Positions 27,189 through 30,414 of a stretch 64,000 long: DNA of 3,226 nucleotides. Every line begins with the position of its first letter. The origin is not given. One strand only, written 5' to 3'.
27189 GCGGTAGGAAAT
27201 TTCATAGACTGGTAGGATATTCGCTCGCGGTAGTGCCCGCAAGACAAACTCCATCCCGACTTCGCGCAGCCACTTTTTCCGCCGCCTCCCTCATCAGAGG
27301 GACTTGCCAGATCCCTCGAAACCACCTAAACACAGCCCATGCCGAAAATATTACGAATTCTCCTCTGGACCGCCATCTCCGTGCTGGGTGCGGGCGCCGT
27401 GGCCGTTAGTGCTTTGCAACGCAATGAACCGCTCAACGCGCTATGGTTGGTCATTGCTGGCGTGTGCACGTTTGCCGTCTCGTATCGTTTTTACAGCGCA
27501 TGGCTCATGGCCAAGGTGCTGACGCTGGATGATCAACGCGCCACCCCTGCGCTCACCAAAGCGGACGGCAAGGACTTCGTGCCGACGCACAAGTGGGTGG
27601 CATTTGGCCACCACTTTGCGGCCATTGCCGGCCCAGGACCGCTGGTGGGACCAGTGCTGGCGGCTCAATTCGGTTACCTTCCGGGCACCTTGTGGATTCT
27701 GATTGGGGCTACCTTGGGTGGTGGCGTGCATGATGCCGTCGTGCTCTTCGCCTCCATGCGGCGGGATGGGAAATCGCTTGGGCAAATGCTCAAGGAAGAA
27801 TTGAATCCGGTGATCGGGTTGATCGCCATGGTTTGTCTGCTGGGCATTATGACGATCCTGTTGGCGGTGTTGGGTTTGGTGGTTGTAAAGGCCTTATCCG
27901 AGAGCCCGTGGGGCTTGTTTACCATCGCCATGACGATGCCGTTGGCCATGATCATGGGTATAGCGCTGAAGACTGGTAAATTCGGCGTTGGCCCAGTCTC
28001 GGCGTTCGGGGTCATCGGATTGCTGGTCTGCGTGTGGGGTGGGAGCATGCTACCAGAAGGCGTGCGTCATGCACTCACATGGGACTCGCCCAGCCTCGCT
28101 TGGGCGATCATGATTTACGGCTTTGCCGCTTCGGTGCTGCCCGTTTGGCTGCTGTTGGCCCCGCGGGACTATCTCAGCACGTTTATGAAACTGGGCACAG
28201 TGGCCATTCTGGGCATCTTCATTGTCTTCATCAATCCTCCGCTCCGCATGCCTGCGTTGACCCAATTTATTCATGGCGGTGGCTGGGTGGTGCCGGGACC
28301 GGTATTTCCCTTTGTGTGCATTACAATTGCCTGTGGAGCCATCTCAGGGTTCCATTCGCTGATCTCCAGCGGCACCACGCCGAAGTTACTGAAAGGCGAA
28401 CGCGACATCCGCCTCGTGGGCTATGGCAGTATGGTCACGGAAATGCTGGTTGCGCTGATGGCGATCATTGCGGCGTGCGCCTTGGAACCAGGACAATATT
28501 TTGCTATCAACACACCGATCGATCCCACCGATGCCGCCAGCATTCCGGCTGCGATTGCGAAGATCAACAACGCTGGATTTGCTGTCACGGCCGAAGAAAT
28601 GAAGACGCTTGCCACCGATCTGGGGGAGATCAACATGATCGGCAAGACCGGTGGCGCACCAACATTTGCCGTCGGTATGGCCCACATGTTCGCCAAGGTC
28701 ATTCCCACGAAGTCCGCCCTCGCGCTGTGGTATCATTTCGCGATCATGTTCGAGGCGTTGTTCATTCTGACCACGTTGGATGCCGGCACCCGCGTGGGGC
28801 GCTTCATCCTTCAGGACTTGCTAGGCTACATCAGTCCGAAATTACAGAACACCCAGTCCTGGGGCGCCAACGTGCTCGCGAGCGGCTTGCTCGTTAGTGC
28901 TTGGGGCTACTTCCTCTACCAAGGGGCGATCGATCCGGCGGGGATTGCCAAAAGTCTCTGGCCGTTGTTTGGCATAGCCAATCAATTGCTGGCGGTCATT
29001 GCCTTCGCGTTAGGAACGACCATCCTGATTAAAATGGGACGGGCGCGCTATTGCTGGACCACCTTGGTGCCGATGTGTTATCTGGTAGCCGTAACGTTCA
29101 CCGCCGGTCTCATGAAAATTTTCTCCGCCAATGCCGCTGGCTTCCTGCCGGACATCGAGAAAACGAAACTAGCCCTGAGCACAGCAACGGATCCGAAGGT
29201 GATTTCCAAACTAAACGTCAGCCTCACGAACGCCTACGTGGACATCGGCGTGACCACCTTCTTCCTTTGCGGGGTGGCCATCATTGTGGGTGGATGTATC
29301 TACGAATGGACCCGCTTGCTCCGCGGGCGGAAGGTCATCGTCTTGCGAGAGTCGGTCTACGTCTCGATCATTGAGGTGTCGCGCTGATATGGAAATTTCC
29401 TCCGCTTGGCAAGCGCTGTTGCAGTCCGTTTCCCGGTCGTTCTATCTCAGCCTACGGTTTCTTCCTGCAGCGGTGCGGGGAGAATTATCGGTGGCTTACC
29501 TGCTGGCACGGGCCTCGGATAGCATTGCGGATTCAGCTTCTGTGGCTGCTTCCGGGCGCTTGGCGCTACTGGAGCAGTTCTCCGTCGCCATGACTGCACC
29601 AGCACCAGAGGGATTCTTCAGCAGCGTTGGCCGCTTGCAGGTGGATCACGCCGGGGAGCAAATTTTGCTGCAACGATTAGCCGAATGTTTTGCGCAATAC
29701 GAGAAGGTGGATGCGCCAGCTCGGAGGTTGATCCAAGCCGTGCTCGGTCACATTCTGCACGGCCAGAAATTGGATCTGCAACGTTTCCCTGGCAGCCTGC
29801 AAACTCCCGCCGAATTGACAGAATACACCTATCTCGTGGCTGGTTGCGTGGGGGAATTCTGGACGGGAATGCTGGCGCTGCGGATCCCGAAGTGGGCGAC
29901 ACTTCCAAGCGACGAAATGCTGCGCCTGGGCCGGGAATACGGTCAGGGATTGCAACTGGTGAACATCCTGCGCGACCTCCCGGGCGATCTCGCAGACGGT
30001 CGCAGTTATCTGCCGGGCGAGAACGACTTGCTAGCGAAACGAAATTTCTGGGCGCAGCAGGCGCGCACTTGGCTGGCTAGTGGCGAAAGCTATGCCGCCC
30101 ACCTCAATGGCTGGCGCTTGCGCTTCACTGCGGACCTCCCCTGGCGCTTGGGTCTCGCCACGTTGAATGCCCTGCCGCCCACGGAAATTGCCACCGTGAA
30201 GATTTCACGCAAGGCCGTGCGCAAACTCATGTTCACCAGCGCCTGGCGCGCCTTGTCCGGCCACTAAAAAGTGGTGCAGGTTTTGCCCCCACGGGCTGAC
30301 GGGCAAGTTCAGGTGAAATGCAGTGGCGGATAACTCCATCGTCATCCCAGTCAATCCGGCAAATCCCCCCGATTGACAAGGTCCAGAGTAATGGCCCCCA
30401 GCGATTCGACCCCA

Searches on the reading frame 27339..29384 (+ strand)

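Call 7: search_protein_families(library=pfam, proteins=[window:27339-29384:+], max_evalue=0.1)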
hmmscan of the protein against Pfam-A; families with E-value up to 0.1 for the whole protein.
window:27339-29384:+ (682 aa): 1 family
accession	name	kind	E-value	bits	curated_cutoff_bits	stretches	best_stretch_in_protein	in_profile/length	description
PF02554.20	CstA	-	2.7e-223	743.2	27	1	33-589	1-560/560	Carbon starvation protein CstA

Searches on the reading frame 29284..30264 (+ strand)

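Call 7: search_protein_families(library=pfam, proteins=[window:29284-30264:+], max_evalue=0.1)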
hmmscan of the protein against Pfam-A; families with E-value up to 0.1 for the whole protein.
window:29284-30264:+ (327 aa): 1 family
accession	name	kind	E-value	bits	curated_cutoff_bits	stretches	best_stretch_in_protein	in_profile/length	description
PF00494.24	SQS_PSY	-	2.5e-37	129.5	26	1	47-297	2-245/263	Squalene/phytoene synthase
